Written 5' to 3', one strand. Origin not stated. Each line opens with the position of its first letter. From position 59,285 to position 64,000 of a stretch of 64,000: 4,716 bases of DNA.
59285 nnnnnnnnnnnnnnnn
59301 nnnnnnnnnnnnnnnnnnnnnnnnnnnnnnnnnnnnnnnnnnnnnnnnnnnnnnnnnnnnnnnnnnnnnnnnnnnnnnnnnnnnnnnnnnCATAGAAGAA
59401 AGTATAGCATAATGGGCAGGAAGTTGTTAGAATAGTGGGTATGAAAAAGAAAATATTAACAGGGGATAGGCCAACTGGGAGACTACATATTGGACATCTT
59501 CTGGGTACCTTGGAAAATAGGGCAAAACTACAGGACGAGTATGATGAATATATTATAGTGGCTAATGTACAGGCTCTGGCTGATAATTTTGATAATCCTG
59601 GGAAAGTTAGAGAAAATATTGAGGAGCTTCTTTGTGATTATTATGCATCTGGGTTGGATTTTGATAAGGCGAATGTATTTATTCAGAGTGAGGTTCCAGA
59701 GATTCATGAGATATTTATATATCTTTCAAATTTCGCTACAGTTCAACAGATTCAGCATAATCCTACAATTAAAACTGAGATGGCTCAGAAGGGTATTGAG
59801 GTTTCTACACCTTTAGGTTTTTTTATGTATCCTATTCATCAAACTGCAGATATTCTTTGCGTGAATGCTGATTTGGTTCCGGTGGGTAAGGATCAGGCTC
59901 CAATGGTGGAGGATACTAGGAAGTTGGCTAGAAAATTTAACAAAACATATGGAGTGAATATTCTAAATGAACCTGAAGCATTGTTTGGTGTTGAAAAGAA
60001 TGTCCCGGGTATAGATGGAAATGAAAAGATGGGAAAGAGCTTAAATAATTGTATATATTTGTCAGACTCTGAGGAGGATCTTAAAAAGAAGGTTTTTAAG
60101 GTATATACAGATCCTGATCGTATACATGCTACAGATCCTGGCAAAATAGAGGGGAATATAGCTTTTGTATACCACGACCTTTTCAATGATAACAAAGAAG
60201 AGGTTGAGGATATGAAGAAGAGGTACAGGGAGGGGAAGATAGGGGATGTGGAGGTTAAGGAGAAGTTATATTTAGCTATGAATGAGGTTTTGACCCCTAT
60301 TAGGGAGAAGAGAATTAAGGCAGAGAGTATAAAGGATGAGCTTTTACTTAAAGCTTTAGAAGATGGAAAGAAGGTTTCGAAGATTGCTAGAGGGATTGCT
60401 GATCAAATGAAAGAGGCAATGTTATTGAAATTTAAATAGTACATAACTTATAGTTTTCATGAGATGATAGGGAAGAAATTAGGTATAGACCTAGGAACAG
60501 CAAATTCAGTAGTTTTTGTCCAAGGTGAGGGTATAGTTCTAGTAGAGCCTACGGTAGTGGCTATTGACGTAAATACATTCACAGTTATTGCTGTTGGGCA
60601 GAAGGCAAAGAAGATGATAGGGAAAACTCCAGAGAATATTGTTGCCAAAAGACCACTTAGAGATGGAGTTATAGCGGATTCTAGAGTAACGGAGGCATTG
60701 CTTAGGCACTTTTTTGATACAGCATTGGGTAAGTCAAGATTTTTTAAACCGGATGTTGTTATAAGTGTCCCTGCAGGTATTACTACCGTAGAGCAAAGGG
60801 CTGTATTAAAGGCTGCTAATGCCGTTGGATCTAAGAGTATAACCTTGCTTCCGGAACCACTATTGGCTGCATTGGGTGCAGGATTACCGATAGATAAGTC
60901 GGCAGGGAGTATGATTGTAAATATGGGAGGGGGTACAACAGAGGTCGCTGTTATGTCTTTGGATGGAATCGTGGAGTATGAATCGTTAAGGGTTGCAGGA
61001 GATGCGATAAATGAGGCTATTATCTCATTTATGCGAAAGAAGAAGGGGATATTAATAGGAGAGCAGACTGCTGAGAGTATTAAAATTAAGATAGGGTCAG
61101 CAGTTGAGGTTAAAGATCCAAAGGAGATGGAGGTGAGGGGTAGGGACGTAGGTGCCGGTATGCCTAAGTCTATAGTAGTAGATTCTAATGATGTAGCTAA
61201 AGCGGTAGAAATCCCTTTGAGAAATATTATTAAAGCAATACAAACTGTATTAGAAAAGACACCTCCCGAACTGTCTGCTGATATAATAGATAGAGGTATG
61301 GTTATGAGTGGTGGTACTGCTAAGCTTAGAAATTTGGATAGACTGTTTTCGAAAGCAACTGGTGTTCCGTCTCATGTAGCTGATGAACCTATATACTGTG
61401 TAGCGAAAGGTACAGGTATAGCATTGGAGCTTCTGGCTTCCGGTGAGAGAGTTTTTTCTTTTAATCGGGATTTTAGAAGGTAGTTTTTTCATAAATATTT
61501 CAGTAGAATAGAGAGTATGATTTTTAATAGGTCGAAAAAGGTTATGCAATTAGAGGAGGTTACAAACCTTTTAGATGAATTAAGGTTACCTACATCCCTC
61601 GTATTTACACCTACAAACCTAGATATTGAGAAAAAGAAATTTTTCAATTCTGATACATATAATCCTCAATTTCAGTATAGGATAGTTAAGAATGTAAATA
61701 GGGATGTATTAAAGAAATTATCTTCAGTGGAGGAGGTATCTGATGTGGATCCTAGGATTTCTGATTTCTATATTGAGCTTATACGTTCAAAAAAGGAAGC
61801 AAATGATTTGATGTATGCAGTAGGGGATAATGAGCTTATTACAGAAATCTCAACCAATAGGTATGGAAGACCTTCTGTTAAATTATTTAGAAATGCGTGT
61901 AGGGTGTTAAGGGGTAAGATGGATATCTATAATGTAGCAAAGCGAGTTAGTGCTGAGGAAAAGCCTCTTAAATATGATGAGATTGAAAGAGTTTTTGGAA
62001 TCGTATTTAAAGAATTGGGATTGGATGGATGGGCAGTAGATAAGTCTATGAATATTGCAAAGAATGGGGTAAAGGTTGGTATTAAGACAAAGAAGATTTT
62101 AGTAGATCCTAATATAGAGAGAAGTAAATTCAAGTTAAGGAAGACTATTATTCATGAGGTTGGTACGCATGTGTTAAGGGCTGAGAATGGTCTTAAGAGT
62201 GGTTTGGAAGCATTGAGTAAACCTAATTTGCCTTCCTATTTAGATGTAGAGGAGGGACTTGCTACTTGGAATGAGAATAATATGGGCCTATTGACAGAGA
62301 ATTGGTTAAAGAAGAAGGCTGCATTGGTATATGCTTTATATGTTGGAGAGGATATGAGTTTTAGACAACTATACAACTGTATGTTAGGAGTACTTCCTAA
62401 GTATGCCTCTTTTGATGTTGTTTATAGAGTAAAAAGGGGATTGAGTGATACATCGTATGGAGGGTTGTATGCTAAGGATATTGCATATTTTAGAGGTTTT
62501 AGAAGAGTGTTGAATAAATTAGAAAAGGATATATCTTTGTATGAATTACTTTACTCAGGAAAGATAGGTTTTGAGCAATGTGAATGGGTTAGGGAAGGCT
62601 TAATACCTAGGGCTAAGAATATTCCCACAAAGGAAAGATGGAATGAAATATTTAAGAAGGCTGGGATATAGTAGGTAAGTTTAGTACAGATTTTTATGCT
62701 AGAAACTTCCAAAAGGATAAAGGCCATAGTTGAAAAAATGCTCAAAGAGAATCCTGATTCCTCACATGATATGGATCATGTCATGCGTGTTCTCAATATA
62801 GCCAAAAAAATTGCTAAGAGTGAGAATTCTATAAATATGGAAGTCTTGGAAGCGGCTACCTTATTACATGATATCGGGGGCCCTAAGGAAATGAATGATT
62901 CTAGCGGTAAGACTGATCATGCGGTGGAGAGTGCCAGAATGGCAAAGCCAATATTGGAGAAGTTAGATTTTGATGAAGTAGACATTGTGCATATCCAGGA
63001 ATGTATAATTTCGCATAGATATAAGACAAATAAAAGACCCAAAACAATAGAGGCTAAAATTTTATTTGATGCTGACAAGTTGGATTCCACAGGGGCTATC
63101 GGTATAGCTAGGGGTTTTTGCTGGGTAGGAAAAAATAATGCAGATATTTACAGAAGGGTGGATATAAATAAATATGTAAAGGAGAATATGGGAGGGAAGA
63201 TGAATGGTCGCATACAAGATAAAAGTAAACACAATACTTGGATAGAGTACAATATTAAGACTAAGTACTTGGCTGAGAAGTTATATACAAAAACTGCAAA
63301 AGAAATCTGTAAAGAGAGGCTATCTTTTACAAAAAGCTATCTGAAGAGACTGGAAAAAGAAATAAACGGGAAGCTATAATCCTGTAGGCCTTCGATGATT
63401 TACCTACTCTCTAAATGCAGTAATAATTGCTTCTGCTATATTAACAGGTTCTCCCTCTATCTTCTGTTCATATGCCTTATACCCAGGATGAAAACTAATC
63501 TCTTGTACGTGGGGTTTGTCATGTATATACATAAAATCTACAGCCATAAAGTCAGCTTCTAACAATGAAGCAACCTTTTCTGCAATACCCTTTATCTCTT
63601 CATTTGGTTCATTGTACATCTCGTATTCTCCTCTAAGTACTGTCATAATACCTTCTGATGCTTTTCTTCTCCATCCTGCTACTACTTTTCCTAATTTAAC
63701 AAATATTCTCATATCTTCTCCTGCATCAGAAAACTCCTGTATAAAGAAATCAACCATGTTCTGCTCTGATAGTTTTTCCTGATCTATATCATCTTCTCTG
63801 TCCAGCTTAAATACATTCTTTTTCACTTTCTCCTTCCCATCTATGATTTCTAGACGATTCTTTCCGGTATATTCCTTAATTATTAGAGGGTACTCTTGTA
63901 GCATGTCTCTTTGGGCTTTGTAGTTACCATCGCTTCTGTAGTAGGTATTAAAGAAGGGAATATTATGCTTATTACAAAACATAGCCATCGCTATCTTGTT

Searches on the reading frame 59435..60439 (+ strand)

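Call 8: search_protein_families(library=pfam, proteins=[window:59435-60439:+], max_evalue=0.001)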
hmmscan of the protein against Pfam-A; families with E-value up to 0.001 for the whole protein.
window:59435-60439:+ (334 aa): 1 family
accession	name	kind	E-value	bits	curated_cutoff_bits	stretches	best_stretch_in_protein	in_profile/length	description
PF00579.31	tRNA-synt_1b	-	6.2e-58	196.9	21.1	1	6-286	7-291/292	tRNA synthetases class I (W and Y)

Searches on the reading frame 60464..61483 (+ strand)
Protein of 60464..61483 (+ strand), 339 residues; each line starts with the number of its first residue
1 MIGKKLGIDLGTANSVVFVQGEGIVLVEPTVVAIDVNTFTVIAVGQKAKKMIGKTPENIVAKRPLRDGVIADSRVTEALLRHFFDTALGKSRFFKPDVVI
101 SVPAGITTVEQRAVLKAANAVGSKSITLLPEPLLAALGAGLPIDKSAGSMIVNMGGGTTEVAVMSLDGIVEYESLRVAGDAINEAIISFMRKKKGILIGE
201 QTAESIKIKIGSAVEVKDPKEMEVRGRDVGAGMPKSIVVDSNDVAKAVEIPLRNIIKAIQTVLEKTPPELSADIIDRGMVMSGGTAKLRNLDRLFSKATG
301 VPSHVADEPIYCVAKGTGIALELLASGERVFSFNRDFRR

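Call 8: search_protein_families(library=pfam, proteins=[window:60464-61483:+], max_evalue=0.001)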
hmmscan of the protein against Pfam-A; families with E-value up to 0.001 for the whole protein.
window:60464-61483:+ (339 aa): 4 families
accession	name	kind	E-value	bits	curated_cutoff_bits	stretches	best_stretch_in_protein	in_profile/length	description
PF06723.19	MreB_Mbl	-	8.9e-128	426.1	27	1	4-324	2-322/327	MreB/Mbl protein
PF14450.12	FtsA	-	1.2e-12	48.8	31.8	1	151-316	2-127/127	Cell division protein FtsA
PF00012.26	HSP70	-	8.3e-08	31.3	20.6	1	97-174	135-214/599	Hsp70 protein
PF00022.25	Actin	-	6.4e-06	25.4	27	1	29-198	31-195/410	Actin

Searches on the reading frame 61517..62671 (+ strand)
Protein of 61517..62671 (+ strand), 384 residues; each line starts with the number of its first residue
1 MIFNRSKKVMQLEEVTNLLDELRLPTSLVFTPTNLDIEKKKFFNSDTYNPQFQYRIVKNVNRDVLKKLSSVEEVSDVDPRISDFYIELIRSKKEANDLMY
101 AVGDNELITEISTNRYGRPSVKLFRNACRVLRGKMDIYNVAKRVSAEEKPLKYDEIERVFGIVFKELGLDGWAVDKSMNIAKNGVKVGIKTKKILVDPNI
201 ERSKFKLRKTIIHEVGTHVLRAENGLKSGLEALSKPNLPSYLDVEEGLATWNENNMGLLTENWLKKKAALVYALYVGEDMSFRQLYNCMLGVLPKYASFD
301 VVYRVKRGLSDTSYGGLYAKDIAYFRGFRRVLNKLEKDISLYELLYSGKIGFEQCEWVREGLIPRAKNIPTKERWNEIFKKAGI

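Call 8: search_protein_families(library=pfam, proteins=[window:61517-62671:+], max_evalue=0.001)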
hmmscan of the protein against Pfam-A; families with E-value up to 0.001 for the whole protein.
window:61517-62671:+ (384 aa): 1 family
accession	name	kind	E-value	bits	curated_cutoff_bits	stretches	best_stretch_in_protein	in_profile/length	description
PF08014.17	MATCAP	-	9e-30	104.3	27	1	41-360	2-330/365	Microtubule-associated tyrosine carboxypeptidase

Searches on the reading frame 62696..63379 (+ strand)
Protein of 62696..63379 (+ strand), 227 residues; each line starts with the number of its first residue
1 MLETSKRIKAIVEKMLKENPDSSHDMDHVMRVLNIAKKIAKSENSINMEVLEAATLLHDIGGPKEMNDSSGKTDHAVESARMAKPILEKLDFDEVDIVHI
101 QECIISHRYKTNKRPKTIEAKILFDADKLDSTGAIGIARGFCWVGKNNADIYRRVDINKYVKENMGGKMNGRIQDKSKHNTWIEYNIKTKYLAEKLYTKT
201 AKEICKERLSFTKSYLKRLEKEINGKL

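Call 8: search_protein_families(library=pfam, proteins=[window:62696-63379:+], max_evalue=0.001)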
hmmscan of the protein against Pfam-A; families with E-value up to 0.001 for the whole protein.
window:62696-63379:+ (227 aa): 1 family
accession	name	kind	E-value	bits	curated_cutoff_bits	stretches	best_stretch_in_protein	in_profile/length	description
PF01966.28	HD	-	4.6e-16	59.6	22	1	27-130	3-114/116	HD domain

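Call 26: find_encoding_contigs(protein=window:62696-63379:+, flank=10000, max_places=2)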
Protein window:62696-63379:+ (227 aa): 8 contigs read that carry it; 2 places shown.
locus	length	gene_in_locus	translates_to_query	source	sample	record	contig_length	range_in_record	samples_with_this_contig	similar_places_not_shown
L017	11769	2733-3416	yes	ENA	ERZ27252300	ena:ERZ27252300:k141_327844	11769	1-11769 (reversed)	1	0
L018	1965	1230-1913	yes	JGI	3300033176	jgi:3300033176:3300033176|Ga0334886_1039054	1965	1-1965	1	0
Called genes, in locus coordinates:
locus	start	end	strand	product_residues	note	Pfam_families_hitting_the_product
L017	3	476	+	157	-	?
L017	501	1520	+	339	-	PF00022:Actin (faint), PF06723:MreB_Mbl, PF00012:HSP70 (weak), PF14450:FtsA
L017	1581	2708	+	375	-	PF08014:MATCAP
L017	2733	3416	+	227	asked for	PF01966:HD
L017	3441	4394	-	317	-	PF08443:RimK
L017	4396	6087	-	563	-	PF01071:GARS_A (weak), PF08443:RimK (weak)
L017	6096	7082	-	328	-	PF02955:GSH-S_ATP (faint), PF08443:RimK (weak)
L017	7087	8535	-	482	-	PF14397:ATPgrasp_ST, PF14398:ATPgrasp_YheCD (faint), PF02655:ATP-grasp_3 (faint), PF08443:RimK (weak)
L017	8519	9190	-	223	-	PF14402:7TM_transglut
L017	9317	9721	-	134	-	PF16320:Ribosomal_L12_N, PF00542:Ribosomal_L12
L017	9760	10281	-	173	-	PF00466:Ribosomal_L10, PF27436:RL10_C (weak)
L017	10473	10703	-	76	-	-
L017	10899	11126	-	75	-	-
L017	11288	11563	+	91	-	-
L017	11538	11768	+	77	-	?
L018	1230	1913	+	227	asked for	PF01966:HD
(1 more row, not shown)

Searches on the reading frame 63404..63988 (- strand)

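Call 8: search_protein_families(library=pfam, proteins=[window:63404-63988:-], max_evalue=0.001)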
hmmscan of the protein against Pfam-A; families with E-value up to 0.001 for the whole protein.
window:63404-63988:- (194 aa): 1 family
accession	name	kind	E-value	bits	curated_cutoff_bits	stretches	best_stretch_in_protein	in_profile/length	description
PF08443.16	RimK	-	3.5e-11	43.5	21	1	27-190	34-186/188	RimK-like ATP-grasp domain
